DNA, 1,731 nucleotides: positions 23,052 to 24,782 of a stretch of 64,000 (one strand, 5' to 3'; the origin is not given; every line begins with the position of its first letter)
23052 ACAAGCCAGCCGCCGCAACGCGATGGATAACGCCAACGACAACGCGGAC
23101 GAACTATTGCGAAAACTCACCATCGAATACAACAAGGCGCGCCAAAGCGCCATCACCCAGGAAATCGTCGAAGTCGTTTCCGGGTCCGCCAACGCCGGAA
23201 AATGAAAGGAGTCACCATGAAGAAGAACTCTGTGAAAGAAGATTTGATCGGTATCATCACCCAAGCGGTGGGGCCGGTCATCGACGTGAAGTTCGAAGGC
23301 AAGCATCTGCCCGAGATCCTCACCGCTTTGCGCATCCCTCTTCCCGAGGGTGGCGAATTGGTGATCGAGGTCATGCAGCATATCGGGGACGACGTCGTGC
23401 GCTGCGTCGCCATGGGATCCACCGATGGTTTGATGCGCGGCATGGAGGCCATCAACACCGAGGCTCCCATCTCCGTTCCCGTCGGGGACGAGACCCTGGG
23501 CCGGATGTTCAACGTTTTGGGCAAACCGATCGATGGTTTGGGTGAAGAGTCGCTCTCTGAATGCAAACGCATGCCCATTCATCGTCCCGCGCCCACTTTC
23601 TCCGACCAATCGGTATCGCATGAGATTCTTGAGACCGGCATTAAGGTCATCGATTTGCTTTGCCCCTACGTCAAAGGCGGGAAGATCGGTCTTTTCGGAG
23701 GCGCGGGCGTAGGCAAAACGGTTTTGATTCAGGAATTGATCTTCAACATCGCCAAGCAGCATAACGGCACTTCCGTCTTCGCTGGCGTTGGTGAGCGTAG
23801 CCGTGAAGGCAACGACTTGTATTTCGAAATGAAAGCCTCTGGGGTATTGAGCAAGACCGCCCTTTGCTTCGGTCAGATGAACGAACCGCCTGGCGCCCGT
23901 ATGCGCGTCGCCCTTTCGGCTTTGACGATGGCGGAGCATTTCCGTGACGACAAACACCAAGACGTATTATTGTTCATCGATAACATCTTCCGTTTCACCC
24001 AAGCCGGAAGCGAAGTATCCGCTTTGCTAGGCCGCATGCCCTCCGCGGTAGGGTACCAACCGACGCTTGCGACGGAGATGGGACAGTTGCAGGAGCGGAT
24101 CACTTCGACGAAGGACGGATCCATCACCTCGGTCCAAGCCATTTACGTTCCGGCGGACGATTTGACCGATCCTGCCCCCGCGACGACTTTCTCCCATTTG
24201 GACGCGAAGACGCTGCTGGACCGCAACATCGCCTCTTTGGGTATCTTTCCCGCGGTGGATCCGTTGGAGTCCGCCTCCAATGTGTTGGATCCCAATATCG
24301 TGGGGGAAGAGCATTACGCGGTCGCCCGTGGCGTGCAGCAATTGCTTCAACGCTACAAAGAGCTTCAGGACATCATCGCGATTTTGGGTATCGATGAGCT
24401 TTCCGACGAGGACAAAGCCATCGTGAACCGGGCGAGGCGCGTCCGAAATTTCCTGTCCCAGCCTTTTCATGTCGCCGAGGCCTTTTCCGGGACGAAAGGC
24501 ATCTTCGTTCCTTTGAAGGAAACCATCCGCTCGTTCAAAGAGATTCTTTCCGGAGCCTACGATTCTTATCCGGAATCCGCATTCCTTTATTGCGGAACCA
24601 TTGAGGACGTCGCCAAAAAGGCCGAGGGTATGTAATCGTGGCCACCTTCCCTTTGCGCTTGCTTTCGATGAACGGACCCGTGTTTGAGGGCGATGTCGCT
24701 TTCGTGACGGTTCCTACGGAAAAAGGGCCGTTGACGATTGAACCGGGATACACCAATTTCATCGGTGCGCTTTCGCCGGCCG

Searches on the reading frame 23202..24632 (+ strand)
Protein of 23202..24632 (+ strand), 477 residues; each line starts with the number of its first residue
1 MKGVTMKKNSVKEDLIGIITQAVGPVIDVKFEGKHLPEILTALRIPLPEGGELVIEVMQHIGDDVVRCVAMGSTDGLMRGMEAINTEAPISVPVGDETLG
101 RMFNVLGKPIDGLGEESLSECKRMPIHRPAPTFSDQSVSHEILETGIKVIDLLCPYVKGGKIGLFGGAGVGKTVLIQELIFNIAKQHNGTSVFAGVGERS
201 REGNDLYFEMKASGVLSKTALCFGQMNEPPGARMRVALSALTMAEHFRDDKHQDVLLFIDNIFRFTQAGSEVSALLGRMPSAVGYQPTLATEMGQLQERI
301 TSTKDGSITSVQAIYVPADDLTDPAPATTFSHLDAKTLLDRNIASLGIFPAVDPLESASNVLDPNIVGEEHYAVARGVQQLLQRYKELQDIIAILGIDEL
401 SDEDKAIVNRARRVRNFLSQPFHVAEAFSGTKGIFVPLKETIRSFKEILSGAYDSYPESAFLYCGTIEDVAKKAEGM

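Call 110: search_protein_families(library=ncbifam, proteins=[window:23202-24632:+], max_evalue=0.00001)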
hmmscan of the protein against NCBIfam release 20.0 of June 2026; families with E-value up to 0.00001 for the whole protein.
window:23202-24632:+ (477 aa): 35 families (the best 25 are shown)
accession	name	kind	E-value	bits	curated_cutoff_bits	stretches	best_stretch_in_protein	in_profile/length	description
TIGR01039.1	atpD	equivalog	2.2e-245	814.7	462.85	1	17-477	3-462/462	F0F1 ATP synthase subunit beta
TIGR03305.1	alt_F1F0_F1_bet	exception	3.4e-175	583.1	752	1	17-469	1-448/449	alternate F1F0 ATPase, F1 subunit beta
NF045858.1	glide_MMOB1670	exception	1.7e-155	519.4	850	1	34-473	248-689/705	MMOB1670 family gliding motility ATPase complex subunit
NF045934.1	MSC_0618_beta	exception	1.9e-135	452.2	570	1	18-470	2-450/451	MSC_0618 family F1-like ATPase beta subunit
TIGR02546.1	III_secr_ATP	equivalog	2.4e-67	227.5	604.75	1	16-428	6-411/423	type III secretion system ATPase SctN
TIGR03496.1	FliI_clade1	equivalog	8.7e-67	225.7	619.1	1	41-425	22-401/414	flagellar protein export ATPase FliI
TIGR03498.1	FliI_clade3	equivalog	2.3e-65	220.9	587.45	1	52-422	35-401/418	flagellar protein export ATPase FliI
TIGR01026.1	fliI_yscN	subfamily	4.3e-65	220.2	379.5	1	14-428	22-428/440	FliI/YscN family ATPase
TIGR03497.1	FliI_clade2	equivalog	4.5e-60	203.7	629.8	1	44-429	25-403/413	flagellar protein export ATPase FliI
NF005391.0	PRK06936.1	equivalog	1.7e-57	195.2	657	1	14-431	22-430/439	type III secretion system ATPase SctN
NF006012.0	PRK08149.1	equivalog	9.6e-53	179.6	594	1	68-431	61-422/431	type III secretion system ATPase SctN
NF006290.1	PRK08472.1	equivalog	3e-52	177.9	644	1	54-428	54-422/433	flagellar protein export ATPase FliI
NF005295.0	PRK06820.1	equivalog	1.6e-51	175.6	690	1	52-423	52-423/440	EscN/YscN/HrcN family type III secretion system ATPase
NF006575.0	PRK09099.1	subfamily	5e-50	170.5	706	1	63-423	71-425/443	type III secretion system ATPase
NF003235.0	PRK04196.1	subfamily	4e-46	157.7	349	1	43-423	31-419/462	V-type ATP synthase subunit B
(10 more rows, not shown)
